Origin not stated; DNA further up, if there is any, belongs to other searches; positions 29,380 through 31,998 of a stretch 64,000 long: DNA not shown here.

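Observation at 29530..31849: Five-module fusion: RING + TRAF-ZnF + BTB(T1) + pentapeptide repeats + TLDc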

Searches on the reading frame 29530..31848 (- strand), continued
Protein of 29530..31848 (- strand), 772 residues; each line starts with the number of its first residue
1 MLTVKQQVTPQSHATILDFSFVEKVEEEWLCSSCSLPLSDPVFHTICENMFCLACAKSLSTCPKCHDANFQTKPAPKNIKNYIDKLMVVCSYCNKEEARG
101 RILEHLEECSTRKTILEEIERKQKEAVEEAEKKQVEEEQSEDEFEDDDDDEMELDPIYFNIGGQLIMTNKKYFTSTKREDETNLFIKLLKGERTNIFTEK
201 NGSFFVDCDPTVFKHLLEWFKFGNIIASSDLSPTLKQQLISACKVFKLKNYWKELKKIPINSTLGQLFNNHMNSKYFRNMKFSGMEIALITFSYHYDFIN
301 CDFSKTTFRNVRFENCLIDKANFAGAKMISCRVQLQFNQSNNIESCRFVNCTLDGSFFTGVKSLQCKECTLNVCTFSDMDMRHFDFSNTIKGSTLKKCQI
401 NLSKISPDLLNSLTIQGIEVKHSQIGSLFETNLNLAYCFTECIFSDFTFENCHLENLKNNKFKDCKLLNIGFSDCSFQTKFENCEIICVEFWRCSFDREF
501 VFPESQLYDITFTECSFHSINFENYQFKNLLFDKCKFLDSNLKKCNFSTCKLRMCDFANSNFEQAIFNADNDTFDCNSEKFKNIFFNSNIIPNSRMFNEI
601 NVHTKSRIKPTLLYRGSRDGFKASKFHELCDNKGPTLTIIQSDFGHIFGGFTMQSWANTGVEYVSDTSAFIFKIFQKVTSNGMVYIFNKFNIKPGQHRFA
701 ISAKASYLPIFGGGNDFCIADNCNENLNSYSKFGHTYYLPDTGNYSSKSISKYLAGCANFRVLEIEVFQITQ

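Call 34: search_protein_families(library=pfam, proteins=[P0005, P0007, P0008, P0013, P0119, P0026, P0093, P0015, P0004], max_evalue=0.01)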
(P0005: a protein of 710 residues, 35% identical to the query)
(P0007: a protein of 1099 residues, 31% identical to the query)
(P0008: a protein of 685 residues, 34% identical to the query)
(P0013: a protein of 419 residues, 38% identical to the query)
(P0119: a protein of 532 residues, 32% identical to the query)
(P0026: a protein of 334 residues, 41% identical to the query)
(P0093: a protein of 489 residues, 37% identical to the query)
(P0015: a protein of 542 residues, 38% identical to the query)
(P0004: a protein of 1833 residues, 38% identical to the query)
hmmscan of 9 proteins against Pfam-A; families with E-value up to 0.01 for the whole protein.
P0005 (710 aa): 8 families
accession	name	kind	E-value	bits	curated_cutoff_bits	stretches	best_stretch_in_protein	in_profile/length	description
PF07534.22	TLD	-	7.8e-22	78.4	24.5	1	532-707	7-169/170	TLDc domain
PF00805.28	Pentapeptide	-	4.2e-19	68.2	20.2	2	376-414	2-40/40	Pentapeptide repeats (8 copies)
PF13599.13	Pentapeptide_4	-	1.6e-13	50.9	38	2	339-412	5-78/78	Pentapeptide repeat region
PF13576.12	Pentapeptide_3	-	1.5e-08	35.1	27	1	376-415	5-47/48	Pentapeptide repeats (9 copies)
PF23894.2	LD_SV2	-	1.4e-07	32.2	29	1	364-437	24-92/92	SV2A/B/C luminal domain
PF02214.28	BTB_2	-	0.00012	22.8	21.4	1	217-286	1-63/94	BTB/POZ domain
PF14634.12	zf-RING_5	-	0.0056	17.1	27.9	1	41-76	2-42/43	zinc-RING finger domain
PF00097.31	zf-C3HC4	-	0.0061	16.8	21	1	41-75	1-40/40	Zinc finger, C3HC4 type (RING finger)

P0007 (1099 aa): 8 families
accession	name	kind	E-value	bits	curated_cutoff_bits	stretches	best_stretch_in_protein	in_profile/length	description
PF00805.28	Pentapeptide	-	4.5e-65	215.1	20.2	11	858-897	1-40/40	Pentapeptide repeats (8 copies)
PF13599.13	Pentapeptide_4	-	1.2e-61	205.2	38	8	409-460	20-71/78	Pentapeptide repeat region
PF13576.12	Pentapeptide_3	-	3.8e-34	117.1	27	4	408-450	2-47/48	Pentapeptide repeats (9 copies)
PF07534.22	TLD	-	6.9e-26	91.6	24.5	1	921-1099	4-169/170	TLDc domain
PF23894.2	LD_SV2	-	5.7e-12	46.3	29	2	382-457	17-92/92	SV2A/B/C luminal domain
PF14634.12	zf-RING_5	-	0.001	19.5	27.9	1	58-93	2-42/43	zinc-RING finger domain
PF25296.1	Decapeptide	-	0.0018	18.6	45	0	397-453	2-58/74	Decapeptide repeat region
PF05605.18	zf-Di19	-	0.0054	17.4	27.5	0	88-128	4-43/54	Drought induced 19 protein (Di19), zinc-binding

P0008 (685 aa): 6 families
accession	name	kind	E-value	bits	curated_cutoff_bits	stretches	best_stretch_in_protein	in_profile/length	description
PF07534.22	TLD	-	1.1e-22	81.2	24.5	1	502-682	4-169/170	TLDc domain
PF00805.28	Pentapeptide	-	7e-20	70.7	20.2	4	284-322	2-40/40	Pentapeptide repeats (8 copies)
PF13599.13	Pentapeptide_4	-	1.5e-14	54.2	38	2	285-346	13-74/78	Pentapeptide repeat region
PF13576.12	Pentapeptide_3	-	5.2e-09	36.6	27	1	308-344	4-43/48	Pentapeptide repeats (9 copies)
PF02214.28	BTB_2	-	2.3e-06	28.3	21.4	1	167-244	2-71/94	BTB/POZ domain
PF23894.2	LD_SV2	-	2.5e-06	28.2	29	0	292-373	14-91/92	SV2A/B/C luminal domain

P0013 (419 aa): 3 families
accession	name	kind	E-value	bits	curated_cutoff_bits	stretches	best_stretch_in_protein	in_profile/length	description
PF07534.22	TLD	-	6.7e-23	81.9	24.5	1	230-404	5-169/170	TLDc domain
PF02214.28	BTB_2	-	0.00019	22.2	21.4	1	117-209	1-89/94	BTB/POZ domain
PF16017.11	BTB_3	-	0.0056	17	22.3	0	127-204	12-88/106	BTB/POZ domain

P0119 (532 aa): 9 families
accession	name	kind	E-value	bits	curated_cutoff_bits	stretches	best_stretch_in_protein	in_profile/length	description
PF00805.28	Pentapeptide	-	1.8e-21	75.8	20.2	3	386-421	2-37/40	Pentapeptide repeats (8 copies)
PF13599.13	Pentapeptide_4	-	3.5e-20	72.3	38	4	466-527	13-73/78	Pentapeptide repeat region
PF13576.12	Pentapeptide_3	-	6.8e-14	52.3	27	2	473-515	2-47/48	Pentapeptide repeats (9 copies)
PF14835.12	zf-RING_6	-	2.4e-06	27.8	35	1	60-104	4-48/65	zf-RING of BARD1-type protein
PF02214.28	BTB_2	-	0.00015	22.5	21.4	1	233-302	1-63/94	BTB/POZ domain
PF14634.12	zf-RING_5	-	0.00018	21.9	27.9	1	66-103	2-42/43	zinc-RING finger domain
PF23894.2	LD_SV2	-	0.0013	19.5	29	0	480-529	21-69/92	SV2A/B/C luminal domain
PF03938.19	OmpH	-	0.0034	18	32.4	1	152-230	18-94/141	Outer membrane protein (OmpH-like)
PF15642.11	Tox-ODYAM1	-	0.0066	15.9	25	0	152-219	119-185/385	Toxin in Odyssella and Amoebophilus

P0026 (334 aa): 3 families
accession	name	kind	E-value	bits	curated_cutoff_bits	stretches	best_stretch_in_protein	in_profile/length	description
PF07534.22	TLD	-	1.3e-26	94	24.5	1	157-334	2-169/170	TLDc domain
PF13445.12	zf-RING_UBOX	-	0.0029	18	25.2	0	23-48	1-25/39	RING-type zinc-finger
PF14634.12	zf-RING_5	-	0.0072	16.7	27.9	1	23-58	2-42/43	zinc-RING finger domain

P0093 (489 aa): 8 families
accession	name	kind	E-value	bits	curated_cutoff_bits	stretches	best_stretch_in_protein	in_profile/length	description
PF07534.22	TLD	-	3.6e-27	95.8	24.5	1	299-477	4-168/170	TLDc domain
PF02214.28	BTB_2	-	1.3e-09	38.7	21.4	1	176-286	1-89/94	BTB/POZ domain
PF14634.12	zf-RING_5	-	0.0014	19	27.9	1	22-58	1-42/43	zinc-RING finger domain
PF00097.31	zf-C3HC4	-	0.0021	18.3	21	1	23-57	1-40/40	Zinc finger, C3HC4 type (RING finger)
PF13920.12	zf-C3HC4_3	-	0.0028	17.9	27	1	21-63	3-48/49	Zinc finger, C3HC4 type (RING finger)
PF13923.12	zf-C3HC4_2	-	0.0034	17.6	27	1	22-57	1-40/40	Zinc finger, C3HC4 type (RING finger)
PF13445.12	zf-RING_UBOX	-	0.004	17.6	25.2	0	23-55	1-39/39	RING-type zinc-finger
PF15227.12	zf-C3HC4_4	-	0.0063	17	30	1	23-49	1-26/42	zinc finger of C3HC4-type, RING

P0015 (542 aa): 5 families
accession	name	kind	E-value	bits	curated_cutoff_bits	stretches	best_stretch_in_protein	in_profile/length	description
PF07534.22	TLD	-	9.6e-22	78.1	24.5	1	365-540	7-169/170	TLDc domain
PF13599.13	Pentapeptide_4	-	3.6e-20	72.2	38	4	146-213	3-69/78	Pentapeptide repeat region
PF00805.28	Pentapeptide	-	7.6e-17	61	20.2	3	154-190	1-37/40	Pentapeptide repeats (8 copies)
PF13576.12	Pentapeptide_3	-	8.6e-09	35.9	27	1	146-180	6-43/48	Pentapeptide repeats (9 copies)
PF02214.28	BTB_2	-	0.00078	20.2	21.4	1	13-76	19-77/94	BTB/POZ domain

P0004 (1833 aa): 1 family
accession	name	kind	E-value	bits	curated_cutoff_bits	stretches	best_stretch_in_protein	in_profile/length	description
PF07534.22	TLD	-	3.3e-151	499.5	24.5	7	13-186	19-169/170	TLDc domain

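Call 36: find_homologous_proteins(query=A2, max_evalue=0.00001)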
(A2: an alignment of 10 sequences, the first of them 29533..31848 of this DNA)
Query A2 (10 sequences) (772 aa, profile of the alignment): 8 proteins with E <= 0.00001 among 8000 candidates.
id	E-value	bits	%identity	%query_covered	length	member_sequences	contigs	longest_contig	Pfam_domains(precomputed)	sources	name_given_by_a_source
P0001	1.7e-26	111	40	14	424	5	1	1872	PF07534.23,PF00041.28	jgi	-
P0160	8.6e-21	92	22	39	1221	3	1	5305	PF13576.13,PF13599.14,PF00805.29,PF25296.2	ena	-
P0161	5.5e-14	70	21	38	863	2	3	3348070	PF09937.15,PF13576.13,PF13599.14,PF00805.29,PF23894.3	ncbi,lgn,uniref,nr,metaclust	ncbi:DUF2169 family type VI secretion system accessory protein [Legionella spiritensis]|uniref:Penta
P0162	5.0e-11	60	23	29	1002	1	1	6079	PF09937.15,PF13576.13,PF13599.14,PF00805.29,PF23894.3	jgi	jgi:uncharacterized protein YjbI with pentapeptide repeats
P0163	1.1e-9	56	29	17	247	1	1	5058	PF13576.13,PF13599.14,PF00805.29,PF25296.2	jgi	jgi:hypothetical protein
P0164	1.8e-9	55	26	17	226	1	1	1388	PF13576.13,PF13599.14,PF00805.29,PF23894.3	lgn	-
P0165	1.3e-6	45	32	5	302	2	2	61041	PF13576.13,PF13599.14,PF00805.29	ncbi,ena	-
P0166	1.5e-6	45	22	34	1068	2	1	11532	PF21941.3,PF13576.13,PF13599.14,PF00805.29,PF23894.3,PF20720.4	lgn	-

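Call 40: list_cluster_members(proteins=[P0048, P0019, P0023, P0068, P0096, P0112, P0127, P0006, P0010, P0012])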
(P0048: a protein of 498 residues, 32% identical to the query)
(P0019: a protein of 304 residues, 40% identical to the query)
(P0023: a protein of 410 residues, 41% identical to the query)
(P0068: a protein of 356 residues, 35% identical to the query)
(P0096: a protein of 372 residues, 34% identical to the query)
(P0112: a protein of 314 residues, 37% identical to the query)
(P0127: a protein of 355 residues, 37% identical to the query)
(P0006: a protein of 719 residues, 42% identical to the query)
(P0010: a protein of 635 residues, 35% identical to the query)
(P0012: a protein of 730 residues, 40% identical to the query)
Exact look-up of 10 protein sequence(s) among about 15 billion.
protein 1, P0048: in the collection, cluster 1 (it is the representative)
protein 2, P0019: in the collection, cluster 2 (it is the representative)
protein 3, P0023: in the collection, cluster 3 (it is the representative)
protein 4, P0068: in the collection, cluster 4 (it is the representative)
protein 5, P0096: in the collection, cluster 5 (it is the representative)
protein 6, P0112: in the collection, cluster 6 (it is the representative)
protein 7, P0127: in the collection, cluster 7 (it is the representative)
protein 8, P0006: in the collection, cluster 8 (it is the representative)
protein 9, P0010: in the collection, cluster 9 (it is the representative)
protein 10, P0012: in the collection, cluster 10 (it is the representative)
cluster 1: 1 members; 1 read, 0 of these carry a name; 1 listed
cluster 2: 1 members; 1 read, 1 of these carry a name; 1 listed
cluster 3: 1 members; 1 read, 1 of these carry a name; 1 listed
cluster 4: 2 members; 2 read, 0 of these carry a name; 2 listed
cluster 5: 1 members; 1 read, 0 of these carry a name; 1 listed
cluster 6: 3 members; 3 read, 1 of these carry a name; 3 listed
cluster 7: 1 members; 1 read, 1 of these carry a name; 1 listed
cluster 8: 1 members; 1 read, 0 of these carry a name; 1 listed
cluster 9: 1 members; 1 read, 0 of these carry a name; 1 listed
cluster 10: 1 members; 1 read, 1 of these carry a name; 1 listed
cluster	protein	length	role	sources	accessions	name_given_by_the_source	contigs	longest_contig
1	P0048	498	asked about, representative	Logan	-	-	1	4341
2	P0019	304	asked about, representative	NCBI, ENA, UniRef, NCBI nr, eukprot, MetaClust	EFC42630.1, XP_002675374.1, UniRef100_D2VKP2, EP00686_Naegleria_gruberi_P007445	predicted protein [Naegleria gruberi] | Predicted protein n=1 Tax=Naegleria gruberi TaxID=5762 RepID=D2VKP2_NAEGR | uncharacterized protein NAEGRDRAFT_69463 [Naegleria gruberi]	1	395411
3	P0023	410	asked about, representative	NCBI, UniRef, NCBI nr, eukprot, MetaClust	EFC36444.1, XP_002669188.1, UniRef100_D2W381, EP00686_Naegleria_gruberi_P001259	predicted protein [Naegleria gruberi] | Predicted protein n=1 Tax=Naegleria gruberi TaxID=5762 RepID=D2W381_NAEGR | uncharacterized protein NAEGRDRAFT_75851 [Naegleria gruberi]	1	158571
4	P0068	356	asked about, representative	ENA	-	-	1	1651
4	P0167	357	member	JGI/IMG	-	-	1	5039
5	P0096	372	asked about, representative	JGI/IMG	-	-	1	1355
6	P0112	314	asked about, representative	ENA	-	-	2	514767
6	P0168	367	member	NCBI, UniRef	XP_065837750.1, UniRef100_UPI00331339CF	uncharacterized protein [Oscarella lobularis] | uncharacterized protein n=1 Tax=Oscarella lobularis TaxID=121494 RepID=UPI00331339CF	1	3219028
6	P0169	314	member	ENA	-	-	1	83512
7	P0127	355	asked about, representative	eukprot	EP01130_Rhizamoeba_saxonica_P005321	TRINITY_DN2137_c0_g1_i1.p1 TRINITY_DN2137_c0_g1~~TRINITY_DN2137_c0_g1_i1.p1 ORF ...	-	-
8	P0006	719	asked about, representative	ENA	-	-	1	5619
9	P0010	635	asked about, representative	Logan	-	-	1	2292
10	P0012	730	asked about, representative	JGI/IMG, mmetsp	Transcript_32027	Transcript_32027/g.88488 ORF Transcript_32027/g.88488 Transcript_32027/m.88488 ...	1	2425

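Call 54: find_encoding_contigs(protein=window:29530-31848:-, flank=3000, max_places=8)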
Protein window:29530-31848:- (772 aa): no gene with exactly this product is on record in the collection.

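Call 55: find_encoding_contigs(protein=P0007, flank=10000, max_places=3)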
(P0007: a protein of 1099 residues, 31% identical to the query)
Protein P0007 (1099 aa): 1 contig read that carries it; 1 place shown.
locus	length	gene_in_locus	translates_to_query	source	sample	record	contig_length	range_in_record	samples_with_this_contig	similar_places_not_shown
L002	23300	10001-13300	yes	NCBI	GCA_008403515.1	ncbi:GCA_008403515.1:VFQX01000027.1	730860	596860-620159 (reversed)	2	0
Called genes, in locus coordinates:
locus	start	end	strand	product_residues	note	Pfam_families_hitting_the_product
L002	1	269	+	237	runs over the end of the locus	-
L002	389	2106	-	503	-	PF12998:ING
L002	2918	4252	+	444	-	-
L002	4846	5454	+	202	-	PF00583:Acetyltransf_1, PF13508:Acetyltransf_7, PF13673:Acetyltransf_10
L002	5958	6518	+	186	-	PF02627:CMD (weak)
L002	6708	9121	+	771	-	PF27087:LRR_TMOD-LMOD (faint)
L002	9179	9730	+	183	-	PF13302:Acetyltransf_3 (weak), PF13527:Acetyltransf_9 (weak), PF00583:Acetyltransf_1, PF13673:Acetyltransf_10, PF13508:Acetyltransf_7, PF08445:FR47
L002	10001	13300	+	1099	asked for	PF13599:Pentapeptide_4 (weak), PF23894:LD_SV2 (weak), PF13599:Pentapeptide_4, PF00805:Pentapeptide, PF13599:Pentapeptide_4, PF00805:Pentapeptide, PF13599:Pentapeptide_4, PF07534:TLD, +1 more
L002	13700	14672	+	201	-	PF13847:Methyltransf_31 (weak), PF08241:Methyltransf_11, PF13649:Methyltransf_25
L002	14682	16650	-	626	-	PF13424:TPR_12 (faint), PF00515:TPR_1 (faint)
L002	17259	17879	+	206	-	PF13445:zf-RING_UBOX (weak), PF14634:zf-RING_5 (weak)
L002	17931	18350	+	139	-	-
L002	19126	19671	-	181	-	-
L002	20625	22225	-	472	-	PF05221:AdoHcyase, PF00670:AdoHcyase_NAD, PF02826:2-Hacid_dh_C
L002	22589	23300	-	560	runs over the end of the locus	PF00566:RabGAP-TBC, PF23436:RabGap-TBC_2 (weak)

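Call 56: find_encoding_contigs(protein=P0005, flank=5000, max_places=3)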
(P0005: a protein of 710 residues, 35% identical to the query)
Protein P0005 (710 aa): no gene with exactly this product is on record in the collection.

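Call 59: find_related_loci(query=window:29533-31848:-, collection=metagenome_contigs, flank=5000)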
Query window:29533-31848:- (772 aa) in metagenome_contigs; peptide patterns used: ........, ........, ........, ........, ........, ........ (x = any residue, [..] = any of these).
476 stretches matched a pattern, but none encodes a relative of the query by tblastn (E <= 1e-3).
